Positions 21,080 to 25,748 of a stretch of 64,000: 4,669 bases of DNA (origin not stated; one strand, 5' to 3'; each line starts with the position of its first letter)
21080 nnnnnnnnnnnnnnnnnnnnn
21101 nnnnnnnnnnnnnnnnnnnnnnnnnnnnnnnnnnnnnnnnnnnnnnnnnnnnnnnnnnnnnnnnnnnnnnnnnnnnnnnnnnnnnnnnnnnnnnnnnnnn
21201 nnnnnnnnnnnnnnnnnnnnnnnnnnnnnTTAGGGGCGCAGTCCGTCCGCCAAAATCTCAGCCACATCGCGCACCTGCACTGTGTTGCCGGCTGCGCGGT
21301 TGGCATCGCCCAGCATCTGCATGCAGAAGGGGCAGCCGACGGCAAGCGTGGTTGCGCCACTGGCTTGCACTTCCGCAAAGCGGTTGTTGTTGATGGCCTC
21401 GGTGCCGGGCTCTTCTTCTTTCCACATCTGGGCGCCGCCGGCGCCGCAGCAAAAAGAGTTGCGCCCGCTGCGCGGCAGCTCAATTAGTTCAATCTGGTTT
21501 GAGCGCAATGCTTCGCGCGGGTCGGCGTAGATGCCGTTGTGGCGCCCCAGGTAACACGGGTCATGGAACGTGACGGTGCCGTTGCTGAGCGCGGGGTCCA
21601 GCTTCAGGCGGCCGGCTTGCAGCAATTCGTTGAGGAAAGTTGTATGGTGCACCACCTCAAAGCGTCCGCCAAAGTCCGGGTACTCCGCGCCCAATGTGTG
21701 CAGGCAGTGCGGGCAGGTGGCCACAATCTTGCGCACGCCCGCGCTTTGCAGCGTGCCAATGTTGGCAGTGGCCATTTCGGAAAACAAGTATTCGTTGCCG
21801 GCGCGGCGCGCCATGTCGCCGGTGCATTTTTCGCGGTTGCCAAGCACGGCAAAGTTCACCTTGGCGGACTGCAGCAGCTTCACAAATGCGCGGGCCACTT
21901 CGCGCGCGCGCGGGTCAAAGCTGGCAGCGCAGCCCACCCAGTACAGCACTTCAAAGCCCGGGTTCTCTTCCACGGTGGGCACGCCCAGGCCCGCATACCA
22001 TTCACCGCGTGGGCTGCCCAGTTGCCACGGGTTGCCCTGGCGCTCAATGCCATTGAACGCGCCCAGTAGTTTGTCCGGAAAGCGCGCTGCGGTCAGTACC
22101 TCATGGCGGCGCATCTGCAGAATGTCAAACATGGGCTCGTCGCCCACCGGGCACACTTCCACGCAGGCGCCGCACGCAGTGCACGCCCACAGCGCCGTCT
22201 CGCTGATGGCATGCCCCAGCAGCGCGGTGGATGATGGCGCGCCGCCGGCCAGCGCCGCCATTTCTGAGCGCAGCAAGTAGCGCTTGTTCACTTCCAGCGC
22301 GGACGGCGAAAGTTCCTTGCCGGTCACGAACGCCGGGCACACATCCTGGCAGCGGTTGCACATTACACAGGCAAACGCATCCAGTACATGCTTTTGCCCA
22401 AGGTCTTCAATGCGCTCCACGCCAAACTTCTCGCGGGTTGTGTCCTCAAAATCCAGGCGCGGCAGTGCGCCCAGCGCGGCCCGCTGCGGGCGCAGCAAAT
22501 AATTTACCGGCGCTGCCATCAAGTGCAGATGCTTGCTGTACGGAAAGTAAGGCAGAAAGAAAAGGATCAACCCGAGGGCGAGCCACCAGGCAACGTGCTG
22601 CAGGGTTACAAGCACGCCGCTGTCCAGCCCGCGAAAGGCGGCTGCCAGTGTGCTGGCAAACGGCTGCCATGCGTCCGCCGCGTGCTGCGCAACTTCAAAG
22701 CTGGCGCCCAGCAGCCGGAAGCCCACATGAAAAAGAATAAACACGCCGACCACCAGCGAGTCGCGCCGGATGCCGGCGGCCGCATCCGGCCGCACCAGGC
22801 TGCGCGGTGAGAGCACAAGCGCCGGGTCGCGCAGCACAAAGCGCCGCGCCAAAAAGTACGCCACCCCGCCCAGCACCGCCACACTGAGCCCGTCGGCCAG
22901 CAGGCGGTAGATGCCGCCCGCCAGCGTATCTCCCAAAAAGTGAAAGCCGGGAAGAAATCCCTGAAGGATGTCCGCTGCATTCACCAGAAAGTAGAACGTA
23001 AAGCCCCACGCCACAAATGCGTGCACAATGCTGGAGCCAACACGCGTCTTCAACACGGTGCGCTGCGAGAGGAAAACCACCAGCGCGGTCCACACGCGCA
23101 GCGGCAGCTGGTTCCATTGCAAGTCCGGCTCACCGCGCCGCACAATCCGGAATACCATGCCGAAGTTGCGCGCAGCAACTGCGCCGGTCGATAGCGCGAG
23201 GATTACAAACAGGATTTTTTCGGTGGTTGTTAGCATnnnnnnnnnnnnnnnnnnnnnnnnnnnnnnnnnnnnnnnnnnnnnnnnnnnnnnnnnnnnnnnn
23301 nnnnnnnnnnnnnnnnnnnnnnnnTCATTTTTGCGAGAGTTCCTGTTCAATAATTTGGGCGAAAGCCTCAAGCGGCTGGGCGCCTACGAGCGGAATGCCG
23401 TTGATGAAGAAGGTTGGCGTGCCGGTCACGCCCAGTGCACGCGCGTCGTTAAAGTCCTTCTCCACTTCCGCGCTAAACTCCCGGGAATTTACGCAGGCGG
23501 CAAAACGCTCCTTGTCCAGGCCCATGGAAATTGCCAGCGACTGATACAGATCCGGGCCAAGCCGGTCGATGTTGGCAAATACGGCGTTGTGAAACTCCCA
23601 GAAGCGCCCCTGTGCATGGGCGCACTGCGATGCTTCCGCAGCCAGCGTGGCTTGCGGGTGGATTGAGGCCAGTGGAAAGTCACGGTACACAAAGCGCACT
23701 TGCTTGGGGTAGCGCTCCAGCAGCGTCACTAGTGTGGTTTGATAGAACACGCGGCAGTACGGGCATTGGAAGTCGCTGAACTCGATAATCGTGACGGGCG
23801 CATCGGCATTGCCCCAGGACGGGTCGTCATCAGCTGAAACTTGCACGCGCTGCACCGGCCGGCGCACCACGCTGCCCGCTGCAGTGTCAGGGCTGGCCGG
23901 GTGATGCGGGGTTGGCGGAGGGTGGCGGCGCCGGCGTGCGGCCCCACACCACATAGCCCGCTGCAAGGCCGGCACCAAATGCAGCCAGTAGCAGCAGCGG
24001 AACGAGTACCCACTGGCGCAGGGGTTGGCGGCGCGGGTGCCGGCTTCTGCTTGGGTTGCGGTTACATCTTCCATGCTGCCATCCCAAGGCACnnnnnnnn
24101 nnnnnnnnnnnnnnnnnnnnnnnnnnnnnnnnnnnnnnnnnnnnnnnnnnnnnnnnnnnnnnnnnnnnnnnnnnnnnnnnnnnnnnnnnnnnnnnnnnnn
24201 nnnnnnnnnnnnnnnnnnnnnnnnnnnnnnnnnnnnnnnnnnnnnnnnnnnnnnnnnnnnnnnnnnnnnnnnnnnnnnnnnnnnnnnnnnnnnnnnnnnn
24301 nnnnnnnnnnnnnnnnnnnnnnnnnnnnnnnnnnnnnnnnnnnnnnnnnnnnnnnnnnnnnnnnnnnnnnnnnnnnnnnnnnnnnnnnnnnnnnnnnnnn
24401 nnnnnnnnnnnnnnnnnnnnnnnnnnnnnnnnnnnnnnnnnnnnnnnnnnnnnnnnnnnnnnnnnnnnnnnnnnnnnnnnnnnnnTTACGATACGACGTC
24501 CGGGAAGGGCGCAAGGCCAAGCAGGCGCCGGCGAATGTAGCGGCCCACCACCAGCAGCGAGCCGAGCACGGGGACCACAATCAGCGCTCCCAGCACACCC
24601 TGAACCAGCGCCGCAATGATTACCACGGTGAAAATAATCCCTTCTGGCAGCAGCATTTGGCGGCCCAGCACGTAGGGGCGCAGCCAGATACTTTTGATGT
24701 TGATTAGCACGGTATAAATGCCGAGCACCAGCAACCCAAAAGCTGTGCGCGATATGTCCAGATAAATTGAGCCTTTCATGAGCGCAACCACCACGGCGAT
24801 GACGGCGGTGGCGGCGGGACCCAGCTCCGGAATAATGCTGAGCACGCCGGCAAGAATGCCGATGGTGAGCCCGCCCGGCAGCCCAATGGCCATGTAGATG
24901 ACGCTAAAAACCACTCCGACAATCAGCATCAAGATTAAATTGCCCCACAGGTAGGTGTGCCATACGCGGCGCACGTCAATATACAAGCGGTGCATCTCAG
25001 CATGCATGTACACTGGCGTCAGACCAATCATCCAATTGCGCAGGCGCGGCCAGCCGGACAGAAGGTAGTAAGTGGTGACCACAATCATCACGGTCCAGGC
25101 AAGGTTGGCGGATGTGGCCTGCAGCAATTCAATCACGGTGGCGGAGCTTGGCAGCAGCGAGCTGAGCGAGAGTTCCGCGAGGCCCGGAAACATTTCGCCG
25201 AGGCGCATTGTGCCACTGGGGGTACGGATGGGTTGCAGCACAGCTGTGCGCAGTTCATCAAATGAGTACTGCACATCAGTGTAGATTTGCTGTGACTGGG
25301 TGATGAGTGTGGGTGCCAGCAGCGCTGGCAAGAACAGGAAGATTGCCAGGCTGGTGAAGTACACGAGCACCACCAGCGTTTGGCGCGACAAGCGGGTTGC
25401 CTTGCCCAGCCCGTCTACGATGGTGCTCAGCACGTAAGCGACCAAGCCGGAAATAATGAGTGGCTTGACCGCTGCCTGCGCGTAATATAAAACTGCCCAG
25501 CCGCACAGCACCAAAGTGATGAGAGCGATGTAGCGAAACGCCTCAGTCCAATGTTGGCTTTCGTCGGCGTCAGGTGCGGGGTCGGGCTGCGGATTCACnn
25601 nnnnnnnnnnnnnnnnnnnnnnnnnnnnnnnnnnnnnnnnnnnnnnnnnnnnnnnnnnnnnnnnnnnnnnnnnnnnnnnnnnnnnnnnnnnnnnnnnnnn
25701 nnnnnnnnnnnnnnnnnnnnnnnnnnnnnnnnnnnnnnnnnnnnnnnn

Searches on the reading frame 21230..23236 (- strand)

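Call 22: search_protein_families(library=ncbifam, proteins=[window:21230-23236:-], max_evalue=0.00001)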
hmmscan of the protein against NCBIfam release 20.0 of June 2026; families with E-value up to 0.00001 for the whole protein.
window:21230-23236:- (668 aa): 17 families
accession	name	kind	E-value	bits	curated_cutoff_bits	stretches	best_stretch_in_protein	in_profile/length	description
NF004898.0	PRK06259.1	equivalog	1.2e-36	126.4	385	1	282-664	128-486/488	fumarate reductase (CoM/CoB) subunit TfrB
NF045670.1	quin_L_LdhH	equivalog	3.7e-33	114.7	800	1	424-663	463-706/706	L-lactate dehydrogenase (quinone) large subunit LdhH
NF008369.0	PRK11168.1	equivalog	1.2e-22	80.4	278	1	425-647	164-386/401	anaerobic glycerol-3-phosphate dehydrogenase subunit C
NF045724.1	ferredox_TmcB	equivalog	9.5e-20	70.6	735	1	427-662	185-424/430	electron transfer complex ferredoxin TmcB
NF045663.1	diclust_near_Sec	equivalog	1.8e-19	69.3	530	1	340-646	343-622/759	pyridine nucleotide-disulfide oxidoreductase/dicluster-binding protein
NF045796.1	DsrK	equivalog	3.7e-15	55.5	400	1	289-606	51-377/453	sulfate reduction electron transfer complex DsrMKJOP subunit DsrK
NF045711.1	sulf_resp_HmcF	equivalog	1.9e-10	40.1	750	1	525-644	306-427/457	sulfate respiration complex iron-sulfur protein HmcF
TIGR03379.1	glycerol3P_GlpC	equivalog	9.6e-10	37.8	279.9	1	429-639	163-374/397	anaerobic glycerol-3-phosphate dehydrogenase subunit GlpC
TIGR00384.1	dhsB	subfamily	7.8e-09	35.3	88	1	287-375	139-221/222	succinate dehydrogenase and fumarate reductase iron-sulfur protein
NF004616.0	PRK05950.1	subfamily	1.2e-08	34.4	228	1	281-378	139-232/238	succinate dehydrogenase iron-sulfur subunit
NF058577.1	FdxA_fam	equivalog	2.1e-07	31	65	0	273-302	21-50/52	4Fe-4S ferredoxin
NF009226.0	PRK12576.1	equivalog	2.7e-07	30.2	344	1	280-380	146-238/317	succinate dehydrogenase/fumarate reductase iron-sulfur subunit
NF009227.0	PRK12577.1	equivalog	8.7e-07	27.9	349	1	287-383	151-241/330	succinate dehydrogenase/fumarate reductase iron-sulfur subunit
NF009051.0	PRK12385.1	equivalog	1.5e-06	27.8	333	1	289-374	148-227/244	succinate dehydrogenase/fumarate reductase iron-sulfur subunit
NF006305.0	PRK08493.1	equivalog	1.7e-06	26.4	591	1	286-365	139-219/819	NADH-quinone oxidoreductase subunit G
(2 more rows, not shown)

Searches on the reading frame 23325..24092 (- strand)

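Call 35: search_protein_families(library=pfam, proteins=[window:23325-24092:-], max_evalue=0.00001)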
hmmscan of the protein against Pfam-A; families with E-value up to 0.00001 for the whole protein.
window:23325-24092:- (255 aa): 2 families
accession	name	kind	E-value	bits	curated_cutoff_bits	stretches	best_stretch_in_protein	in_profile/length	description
PF13462.12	Thioredoxin_4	-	1.6e-31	110.2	23.2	1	88-249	3-164/165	Thioredoxin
PF01323.26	DSBA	-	9.3e-25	88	25.6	1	101-248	1-190/191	DSBA-like thioredoxin domain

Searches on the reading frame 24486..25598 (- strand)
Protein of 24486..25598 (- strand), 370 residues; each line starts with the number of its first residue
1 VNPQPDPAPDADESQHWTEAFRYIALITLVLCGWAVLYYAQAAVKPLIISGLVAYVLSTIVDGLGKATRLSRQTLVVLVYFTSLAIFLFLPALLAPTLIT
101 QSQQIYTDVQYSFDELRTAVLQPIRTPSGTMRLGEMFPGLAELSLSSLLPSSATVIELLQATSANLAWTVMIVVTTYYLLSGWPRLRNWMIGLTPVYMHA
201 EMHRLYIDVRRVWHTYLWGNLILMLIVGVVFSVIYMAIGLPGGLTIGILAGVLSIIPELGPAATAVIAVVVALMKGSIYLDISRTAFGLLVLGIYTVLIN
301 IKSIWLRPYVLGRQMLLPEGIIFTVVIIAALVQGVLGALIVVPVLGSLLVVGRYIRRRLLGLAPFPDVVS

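Call 35: search_protein_families(library=pfam, proteins=[window:24486-25598:-], max_evalue=0.00001)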
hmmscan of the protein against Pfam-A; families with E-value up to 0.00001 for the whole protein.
window:24486-25598:- (370 aa): 1 family
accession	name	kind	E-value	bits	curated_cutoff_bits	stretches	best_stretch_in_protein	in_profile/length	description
PF01594.21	AI-2E_transport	-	7.4e-35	121.1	34.3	1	25-348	3-319/327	AI-2E family transporter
